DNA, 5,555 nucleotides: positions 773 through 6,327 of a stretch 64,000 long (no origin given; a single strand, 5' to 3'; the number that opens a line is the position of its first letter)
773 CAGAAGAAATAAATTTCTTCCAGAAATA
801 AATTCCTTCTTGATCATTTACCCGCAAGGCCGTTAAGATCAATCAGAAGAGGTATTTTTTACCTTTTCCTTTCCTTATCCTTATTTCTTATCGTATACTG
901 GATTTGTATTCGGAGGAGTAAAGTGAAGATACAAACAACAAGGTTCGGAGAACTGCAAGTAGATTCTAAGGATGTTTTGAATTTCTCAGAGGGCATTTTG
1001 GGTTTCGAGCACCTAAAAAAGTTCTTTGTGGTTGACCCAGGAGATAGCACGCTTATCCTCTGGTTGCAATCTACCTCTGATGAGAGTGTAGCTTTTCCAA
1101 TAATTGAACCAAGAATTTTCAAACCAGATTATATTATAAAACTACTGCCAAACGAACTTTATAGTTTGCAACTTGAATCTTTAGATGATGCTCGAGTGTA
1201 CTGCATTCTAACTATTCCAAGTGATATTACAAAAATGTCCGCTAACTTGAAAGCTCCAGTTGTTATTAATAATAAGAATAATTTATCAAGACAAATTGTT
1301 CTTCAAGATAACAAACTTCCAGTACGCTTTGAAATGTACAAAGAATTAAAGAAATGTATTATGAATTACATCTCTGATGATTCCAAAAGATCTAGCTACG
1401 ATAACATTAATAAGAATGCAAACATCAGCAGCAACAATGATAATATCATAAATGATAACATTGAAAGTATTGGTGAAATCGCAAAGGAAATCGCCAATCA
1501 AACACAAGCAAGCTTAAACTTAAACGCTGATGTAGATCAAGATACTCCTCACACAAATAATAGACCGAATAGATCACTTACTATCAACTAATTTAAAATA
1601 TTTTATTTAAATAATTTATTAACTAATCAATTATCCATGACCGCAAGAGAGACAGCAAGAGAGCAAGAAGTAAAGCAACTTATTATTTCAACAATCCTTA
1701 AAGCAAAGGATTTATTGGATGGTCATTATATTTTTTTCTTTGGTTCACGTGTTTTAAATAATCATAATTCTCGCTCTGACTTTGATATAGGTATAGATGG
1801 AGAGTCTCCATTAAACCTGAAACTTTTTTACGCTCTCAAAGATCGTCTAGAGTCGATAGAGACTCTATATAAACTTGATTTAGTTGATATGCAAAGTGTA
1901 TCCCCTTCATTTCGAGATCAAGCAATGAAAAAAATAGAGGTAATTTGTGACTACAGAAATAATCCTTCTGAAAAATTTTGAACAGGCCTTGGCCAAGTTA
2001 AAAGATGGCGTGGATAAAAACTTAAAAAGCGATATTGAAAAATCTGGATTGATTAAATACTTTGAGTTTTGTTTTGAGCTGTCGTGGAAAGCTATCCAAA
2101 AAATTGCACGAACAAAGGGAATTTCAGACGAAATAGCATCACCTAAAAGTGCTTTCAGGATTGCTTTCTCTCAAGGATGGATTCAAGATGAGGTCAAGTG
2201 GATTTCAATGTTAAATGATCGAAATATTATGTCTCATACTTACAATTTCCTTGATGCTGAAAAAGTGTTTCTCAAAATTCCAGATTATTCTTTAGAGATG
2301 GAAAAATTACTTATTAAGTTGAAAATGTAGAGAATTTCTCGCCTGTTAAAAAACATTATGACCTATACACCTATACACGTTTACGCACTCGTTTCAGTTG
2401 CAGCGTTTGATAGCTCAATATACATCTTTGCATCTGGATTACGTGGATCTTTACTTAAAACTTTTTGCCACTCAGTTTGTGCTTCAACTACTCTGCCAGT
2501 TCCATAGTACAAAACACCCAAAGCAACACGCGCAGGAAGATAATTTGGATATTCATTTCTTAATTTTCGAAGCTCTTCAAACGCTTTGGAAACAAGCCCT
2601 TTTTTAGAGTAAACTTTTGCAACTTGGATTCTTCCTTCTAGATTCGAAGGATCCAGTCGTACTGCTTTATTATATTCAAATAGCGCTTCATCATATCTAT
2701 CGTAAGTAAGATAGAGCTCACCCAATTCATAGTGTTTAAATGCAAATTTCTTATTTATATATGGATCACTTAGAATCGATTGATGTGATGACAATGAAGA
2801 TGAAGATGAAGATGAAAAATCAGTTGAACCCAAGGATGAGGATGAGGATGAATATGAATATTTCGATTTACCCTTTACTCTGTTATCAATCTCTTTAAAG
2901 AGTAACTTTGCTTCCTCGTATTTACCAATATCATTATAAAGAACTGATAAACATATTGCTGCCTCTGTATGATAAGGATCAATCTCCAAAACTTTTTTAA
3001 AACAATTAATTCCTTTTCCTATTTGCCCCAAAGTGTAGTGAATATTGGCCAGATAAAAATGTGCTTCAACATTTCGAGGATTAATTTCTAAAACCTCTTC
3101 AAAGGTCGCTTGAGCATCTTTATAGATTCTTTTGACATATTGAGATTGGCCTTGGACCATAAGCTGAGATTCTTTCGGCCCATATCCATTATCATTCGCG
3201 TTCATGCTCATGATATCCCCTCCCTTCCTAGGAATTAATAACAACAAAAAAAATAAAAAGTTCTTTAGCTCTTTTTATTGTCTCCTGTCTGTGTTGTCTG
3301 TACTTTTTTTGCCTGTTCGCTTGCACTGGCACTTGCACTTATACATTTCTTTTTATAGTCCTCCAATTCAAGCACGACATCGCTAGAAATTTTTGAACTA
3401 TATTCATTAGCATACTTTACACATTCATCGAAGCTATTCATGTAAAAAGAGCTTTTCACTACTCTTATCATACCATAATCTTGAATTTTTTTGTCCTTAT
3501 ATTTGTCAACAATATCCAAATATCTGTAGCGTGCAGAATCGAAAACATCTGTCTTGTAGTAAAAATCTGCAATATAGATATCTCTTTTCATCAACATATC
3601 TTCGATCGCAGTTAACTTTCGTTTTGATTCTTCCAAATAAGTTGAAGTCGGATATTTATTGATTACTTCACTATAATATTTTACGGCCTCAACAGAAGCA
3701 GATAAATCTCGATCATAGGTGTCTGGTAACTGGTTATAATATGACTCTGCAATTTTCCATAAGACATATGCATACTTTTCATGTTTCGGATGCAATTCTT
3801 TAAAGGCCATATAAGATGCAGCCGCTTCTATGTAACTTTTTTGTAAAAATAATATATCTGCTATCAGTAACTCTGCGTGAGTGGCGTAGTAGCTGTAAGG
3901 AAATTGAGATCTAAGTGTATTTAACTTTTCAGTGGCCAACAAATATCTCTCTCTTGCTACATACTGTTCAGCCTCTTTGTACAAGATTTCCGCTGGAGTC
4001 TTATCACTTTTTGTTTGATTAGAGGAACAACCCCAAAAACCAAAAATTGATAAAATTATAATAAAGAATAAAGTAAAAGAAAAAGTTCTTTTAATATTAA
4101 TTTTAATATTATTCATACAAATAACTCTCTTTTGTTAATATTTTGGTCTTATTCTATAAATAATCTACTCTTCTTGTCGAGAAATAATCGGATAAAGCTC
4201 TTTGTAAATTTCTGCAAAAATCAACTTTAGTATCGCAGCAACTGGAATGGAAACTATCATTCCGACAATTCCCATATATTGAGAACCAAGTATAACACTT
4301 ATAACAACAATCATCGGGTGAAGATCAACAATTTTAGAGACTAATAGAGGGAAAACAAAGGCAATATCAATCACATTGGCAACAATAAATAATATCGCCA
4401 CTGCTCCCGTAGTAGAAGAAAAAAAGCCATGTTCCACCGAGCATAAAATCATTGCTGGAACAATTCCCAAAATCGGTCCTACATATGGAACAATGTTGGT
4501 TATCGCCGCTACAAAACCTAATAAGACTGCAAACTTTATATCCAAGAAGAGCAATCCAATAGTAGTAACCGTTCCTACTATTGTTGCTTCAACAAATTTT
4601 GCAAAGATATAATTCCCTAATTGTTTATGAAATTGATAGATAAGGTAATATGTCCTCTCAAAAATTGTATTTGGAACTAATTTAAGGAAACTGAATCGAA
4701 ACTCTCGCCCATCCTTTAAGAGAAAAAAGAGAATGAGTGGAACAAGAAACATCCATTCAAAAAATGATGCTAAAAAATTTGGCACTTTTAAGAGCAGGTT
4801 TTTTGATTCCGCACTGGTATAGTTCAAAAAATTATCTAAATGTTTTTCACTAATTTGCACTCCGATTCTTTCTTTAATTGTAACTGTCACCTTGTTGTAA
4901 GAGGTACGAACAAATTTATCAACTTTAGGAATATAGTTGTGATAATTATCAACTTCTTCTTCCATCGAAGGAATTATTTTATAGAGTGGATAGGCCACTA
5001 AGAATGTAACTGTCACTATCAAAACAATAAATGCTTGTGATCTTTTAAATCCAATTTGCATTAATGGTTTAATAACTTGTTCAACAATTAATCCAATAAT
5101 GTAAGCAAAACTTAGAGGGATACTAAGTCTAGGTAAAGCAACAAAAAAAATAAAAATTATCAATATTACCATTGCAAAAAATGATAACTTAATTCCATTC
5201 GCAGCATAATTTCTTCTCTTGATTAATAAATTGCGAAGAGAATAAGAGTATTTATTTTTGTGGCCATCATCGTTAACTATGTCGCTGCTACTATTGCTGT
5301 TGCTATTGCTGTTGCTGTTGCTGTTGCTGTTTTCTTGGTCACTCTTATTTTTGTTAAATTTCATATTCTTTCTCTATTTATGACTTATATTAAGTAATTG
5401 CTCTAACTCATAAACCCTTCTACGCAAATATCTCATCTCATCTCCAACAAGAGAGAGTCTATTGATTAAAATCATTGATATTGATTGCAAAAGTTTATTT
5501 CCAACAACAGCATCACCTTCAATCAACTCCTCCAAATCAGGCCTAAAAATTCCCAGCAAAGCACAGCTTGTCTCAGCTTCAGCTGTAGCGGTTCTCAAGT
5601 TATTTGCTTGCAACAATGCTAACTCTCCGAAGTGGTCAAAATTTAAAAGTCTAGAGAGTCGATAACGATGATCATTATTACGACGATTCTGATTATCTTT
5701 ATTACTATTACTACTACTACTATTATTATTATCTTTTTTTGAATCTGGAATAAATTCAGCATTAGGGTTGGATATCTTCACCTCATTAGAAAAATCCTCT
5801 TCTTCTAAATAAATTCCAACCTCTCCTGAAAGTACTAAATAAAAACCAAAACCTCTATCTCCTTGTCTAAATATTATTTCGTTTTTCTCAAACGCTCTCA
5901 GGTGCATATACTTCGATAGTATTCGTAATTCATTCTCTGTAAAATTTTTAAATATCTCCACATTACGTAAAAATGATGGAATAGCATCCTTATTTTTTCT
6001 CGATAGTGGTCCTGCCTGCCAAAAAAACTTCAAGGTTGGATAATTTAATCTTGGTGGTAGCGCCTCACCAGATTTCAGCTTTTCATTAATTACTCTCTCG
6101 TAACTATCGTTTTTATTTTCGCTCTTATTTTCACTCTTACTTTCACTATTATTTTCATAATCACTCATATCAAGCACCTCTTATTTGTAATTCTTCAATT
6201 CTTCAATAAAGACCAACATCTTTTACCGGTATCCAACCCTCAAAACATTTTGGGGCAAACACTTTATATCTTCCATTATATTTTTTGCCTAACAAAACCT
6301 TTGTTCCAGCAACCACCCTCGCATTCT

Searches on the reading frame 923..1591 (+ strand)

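Call 35: search_protein_families(library=pfam, proteins=[window:923-1591:+], max_evalue=0.001)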
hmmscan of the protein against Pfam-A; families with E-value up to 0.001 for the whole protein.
window:923-1591:+ (222 aa): 1 family
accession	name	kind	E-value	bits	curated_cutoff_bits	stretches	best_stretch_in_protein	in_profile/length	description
PF02623.20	FliW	-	1.8e-36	125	25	1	19-137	1-121/122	FliW protein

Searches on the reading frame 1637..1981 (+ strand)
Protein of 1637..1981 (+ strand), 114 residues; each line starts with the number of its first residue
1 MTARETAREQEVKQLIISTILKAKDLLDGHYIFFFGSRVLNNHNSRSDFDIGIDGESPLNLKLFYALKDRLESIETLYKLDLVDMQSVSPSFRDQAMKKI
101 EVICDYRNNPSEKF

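Call 35: search_protein_families(library=pfam, proteins=[window:1637-1981:+], max_evalue=0.001)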
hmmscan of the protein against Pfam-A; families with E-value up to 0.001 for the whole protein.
window:1637-1981:+ (114 aa): 2 families
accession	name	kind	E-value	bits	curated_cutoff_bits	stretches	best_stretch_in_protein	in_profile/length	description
PF18765.7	Polbeta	-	1e-11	45.3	26.9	1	30-105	14-89/93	Polymerase beta, Nucleotidyltransferase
PF01909.29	NTP_transf_2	-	1.3e-05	25.9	21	1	19-99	6-89/93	Nucleotidyltransferase domain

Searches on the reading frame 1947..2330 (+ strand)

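Call 35: search_protein_families(library=pfam, proteins=[window:1947-2330:+], max_evalue=0.001)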
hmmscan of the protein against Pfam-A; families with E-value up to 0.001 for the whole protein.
window:1947-2330:+ (127 aa): 2 families
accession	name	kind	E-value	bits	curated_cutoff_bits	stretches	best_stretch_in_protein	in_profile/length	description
PF08780.16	NTase_sub_bind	-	5.3e-33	114.1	31.8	1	8-126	3-125/126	Nucleotidyltransferase substrate binding protein like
PF01934.22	HepT-like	-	1.4e-05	25.2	23.5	1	13-108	3-103/120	Ribonuclease HepT-like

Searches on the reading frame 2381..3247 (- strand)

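Call 35: search_protein_families(library=pfam, proteins=[window:2381-3247:-], max_evalue=0.001)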
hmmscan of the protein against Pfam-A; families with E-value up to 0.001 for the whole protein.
window:2381-3247:- (288 aa): 20 families
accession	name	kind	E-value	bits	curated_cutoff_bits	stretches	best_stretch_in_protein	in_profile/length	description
PF07719.23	TPR_2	-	2.7e-29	99.3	27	2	61-92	2-33/34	Tetratricopeptide repeat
PF14559.12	TPR_19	-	8.4e-24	84.1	25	3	221-274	9-62/68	Tetratricopeptide repeat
PF00515.34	TPR_1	-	2.2e-22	78.3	27.8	2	61-92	2-33/34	Tetratricopeptide repeat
PF13431.12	TPR_17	-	2.5e-21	74.6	24.4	1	49-77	2-30/34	Tetratricopeptide repeat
PF13428.12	TPR_14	-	1.7e-18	65.7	23.5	1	173-211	5-43/44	Tetratricopeptide repeat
PF13414.12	TPR_11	-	2.8e-18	65.8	26.8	2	184-217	9-42/42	TPR repeat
PF13181.12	TPR_8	-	1.4e-17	62.7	25.7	2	173-202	5-34/34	Tetratricopeptide repeat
PF12895.13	ANAPC3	-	3.2e-13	50.2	27.2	1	42-114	5-76/82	Anaphase-promoting complex, cyclosome, subunit 3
PF13432.12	TPR_16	-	4.2e-13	49.9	32.7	1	32-92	3-63/65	Tetratricopeptide repeat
PF13174.12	TPR_6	-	7.6e-12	45.5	26.3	0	210-235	7-32/33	Tetratricopeptide repeat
PF23914.1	TPR_CcmH_CycH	-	1.8e-10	41.3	42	1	175-270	56-154/158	Cytochrome c-type biogenesis protein H TPR domain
PF13424.12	TPR_12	-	1.9e-10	41.2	30.1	0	65-119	8-70/77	Tetratricopeptide repeat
PF14561.12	TPR_20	-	1.1e-06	29.3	25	0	191-228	10-47/90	Tetratricopeptide repeat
PF13371.12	TPR_9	-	1.5e-06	28.6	35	0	44-97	13-66/73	Tetratricopeptide repeat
PF24575.1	TPR_Slam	-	4.1e-06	27.6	35.2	0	210-258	54-102/104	Surface lipoprotein assembly modifier, N-terminal TPR repeats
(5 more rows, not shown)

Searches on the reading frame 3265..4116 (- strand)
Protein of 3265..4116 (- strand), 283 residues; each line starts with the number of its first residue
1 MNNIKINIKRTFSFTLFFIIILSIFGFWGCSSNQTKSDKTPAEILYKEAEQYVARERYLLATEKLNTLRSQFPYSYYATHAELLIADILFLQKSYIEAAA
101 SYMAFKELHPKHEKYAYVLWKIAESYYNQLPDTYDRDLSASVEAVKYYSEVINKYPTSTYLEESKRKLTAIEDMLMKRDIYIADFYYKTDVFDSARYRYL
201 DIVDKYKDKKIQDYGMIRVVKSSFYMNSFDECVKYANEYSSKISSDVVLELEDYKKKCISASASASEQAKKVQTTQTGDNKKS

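Call 35: search_protein_families(library=pfam, proteins=[window:3265-4116:-], max_evalue=0.001)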
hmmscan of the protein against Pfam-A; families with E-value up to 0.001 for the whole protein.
window:3265-4116:- (283 aa): 4 families
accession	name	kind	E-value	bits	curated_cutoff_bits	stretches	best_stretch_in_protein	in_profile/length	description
PF13525.12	YfiO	-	2.6e-24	86.6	25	1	41-215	4-180/203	Outer membrane lipoprotein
PF13512.12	TPR_18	-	1.9e-13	51.2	21.9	1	36-167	5-144/145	Tetratricopeptide repeat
PF13174.12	TPR_6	-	2.1e-07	31.6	26.3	0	117-158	1-33/33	Tetratricopeptide repeat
PF09976.15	TPR_21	-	0.00013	22.2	25.5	0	17-103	15-100/193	Tetratricopeptide repeat-like domain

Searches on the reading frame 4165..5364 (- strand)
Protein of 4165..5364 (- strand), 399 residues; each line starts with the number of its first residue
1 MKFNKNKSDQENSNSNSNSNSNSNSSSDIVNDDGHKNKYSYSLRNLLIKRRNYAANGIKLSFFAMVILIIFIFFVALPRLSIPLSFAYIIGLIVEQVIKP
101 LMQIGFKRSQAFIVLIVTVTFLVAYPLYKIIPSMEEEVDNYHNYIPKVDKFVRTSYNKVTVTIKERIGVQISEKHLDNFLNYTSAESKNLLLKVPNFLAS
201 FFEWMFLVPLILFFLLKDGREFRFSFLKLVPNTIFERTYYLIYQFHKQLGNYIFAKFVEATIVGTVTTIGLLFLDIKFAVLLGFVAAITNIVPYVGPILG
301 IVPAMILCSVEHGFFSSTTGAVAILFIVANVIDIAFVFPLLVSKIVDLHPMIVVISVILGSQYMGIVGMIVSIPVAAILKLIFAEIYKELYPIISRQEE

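Call 35: search_protein_families(library=pfam, proteins=[window:4165-5364:-], max_evalue=0.001)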
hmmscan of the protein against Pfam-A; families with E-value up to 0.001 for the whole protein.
window:4165-5364:- (399 aa): 1 family
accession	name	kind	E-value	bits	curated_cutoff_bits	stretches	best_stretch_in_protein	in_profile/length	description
PF01594.21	AI-2E_transport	-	4.9e-48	164.4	34.3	1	63-385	6-325/327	AI-2E family transporter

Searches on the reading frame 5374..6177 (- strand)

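Call 35: search_protein_families(library=pfam, proteins=[window:5374-6177:-], max_evalue=0.001)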
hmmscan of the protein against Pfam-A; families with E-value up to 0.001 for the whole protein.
window:5374-6177:- (267 aa): 1 family
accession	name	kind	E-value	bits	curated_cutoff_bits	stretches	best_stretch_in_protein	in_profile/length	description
PF00027.35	cNMP_binding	-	3.8e-16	59.3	27.5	2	94-128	2-36/89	Cyclic nucleotide-binding domain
